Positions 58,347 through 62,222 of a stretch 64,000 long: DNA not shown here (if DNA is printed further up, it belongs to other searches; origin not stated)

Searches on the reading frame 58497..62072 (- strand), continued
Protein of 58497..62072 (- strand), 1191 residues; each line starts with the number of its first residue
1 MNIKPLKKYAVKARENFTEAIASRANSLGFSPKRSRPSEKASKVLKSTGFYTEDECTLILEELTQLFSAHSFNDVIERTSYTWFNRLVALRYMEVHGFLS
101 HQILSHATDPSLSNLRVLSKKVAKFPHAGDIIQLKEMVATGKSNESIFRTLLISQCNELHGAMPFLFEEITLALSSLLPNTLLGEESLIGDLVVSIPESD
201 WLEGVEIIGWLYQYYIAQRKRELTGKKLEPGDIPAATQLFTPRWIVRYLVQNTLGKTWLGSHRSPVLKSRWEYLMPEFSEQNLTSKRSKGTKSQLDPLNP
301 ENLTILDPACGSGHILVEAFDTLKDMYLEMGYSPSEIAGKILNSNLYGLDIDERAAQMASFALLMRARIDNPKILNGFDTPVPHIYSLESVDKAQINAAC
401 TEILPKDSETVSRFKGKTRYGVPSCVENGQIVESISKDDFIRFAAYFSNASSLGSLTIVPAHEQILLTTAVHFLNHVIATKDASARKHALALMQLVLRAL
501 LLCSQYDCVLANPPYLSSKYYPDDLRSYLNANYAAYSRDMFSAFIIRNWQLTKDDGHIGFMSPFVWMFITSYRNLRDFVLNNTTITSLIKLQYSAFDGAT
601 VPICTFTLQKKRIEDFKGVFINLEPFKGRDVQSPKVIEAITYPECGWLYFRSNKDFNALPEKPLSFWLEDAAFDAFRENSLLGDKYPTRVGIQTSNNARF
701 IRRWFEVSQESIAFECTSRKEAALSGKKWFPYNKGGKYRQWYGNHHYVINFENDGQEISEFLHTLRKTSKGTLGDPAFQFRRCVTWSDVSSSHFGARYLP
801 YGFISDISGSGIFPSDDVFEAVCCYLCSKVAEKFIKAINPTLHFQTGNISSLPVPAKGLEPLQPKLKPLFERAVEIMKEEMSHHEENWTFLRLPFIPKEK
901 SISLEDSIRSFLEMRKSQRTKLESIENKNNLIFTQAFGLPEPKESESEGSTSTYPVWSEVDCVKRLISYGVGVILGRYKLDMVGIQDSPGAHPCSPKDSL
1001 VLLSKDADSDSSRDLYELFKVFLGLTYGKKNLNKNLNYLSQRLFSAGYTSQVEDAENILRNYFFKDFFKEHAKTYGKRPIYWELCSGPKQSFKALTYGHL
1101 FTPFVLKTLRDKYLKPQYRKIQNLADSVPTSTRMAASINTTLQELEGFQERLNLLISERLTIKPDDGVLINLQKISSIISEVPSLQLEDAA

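Call 52: search_solved_structures(query=window:58497-62072:-, max_evalue=1e-10, show_alignments=1)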
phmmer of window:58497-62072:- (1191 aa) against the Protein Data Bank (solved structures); distinct sequences matched with E-value up to 1e-10: 3.
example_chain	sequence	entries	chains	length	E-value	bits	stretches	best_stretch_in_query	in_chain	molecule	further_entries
8c45_A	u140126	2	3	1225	2.8e-179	601.7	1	1-1184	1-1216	site-specific DNA-methyltransferase (adenine-specific)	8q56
8zek_A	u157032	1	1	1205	1.1e-171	576.6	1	1-1184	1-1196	site-specific DNA-methyltransferase (adenine-specific)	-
9ewz_C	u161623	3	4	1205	3e-171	575.1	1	1-1184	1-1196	Adenine-specific methyltransferase BrxX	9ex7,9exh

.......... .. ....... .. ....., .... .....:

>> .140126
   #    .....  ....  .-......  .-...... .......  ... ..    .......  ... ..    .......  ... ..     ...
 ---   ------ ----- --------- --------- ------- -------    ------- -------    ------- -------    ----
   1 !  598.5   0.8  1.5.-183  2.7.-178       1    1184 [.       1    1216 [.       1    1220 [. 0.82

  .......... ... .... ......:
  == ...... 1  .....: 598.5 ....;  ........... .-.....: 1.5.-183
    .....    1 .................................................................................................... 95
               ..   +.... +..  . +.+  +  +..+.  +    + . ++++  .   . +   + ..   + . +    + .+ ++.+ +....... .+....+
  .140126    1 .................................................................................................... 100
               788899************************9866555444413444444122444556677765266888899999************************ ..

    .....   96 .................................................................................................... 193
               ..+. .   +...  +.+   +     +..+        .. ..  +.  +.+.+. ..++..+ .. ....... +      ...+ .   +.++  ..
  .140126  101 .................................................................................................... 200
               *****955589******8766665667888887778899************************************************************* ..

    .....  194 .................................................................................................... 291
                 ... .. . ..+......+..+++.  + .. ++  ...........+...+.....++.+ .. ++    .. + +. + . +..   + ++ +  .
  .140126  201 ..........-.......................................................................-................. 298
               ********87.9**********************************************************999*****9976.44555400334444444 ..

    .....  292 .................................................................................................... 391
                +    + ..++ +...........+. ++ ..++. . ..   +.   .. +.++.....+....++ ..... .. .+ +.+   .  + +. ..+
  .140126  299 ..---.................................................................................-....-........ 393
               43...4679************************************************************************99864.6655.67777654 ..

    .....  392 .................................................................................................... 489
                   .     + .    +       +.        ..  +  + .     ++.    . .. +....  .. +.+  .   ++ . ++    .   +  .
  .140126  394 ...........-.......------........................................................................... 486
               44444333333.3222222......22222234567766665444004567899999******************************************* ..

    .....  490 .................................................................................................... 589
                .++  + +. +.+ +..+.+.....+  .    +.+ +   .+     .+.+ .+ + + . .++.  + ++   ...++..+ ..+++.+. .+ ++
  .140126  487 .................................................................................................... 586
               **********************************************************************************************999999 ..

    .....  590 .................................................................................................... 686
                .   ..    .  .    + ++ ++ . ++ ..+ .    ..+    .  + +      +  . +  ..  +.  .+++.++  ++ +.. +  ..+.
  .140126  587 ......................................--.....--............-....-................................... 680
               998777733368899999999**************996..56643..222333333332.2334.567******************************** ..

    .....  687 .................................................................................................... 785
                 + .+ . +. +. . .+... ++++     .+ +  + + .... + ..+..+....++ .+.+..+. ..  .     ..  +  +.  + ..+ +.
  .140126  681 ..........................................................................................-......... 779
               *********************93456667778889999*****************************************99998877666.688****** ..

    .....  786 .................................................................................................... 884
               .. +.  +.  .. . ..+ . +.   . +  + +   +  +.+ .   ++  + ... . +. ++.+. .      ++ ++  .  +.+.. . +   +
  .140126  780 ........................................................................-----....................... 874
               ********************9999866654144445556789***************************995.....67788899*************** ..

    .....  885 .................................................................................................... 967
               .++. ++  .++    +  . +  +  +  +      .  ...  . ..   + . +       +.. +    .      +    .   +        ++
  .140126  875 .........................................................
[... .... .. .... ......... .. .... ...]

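Call 54: search_protein_families(library=padloc, proteins=[L064:787-2520:+, L064:2529-3977:+, L064:9379-10008:+, L064:17895-19118:+, L070:5024-7561:+, L070:2291-3706:+, L070:11265-12485:-, L079:2943-5723:+, L079:6391-8310:-, L079:16722-19322:+], max_evalue=0.00001)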
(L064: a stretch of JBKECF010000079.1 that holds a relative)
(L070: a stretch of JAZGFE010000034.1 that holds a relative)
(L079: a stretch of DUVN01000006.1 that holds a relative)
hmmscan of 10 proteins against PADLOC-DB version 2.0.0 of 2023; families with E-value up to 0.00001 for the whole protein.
L064:787-2520:+ (577 aa): 0 families

L064:2529-3977:+ (482 aa): 0 families

L064:9379-10008:+ (209 aa): 0 families

L064:17895-19118:+ (407 aa): 0 families

L070:5024-7561:+ (845 aa): 0 families

L070:2291-3706:+ (471 aa): 0 families

L070:11265-12485:- (406 aa): 1 family
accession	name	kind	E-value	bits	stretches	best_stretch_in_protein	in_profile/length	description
PDLC00405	SduA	-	1.3e-06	26.2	1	278-340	4-66/323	DUF4263 domain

L079:2943-5723:+ (926 aa): 0 families

L079:6391-8310:- (639 aa): 1 family
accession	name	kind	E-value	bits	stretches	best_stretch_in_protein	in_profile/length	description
PDLC04647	PDC-M43B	-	3.9e-07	27.4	1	507-595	232-322/347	-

L079:16722-19322:+ (866 aa): 0 families
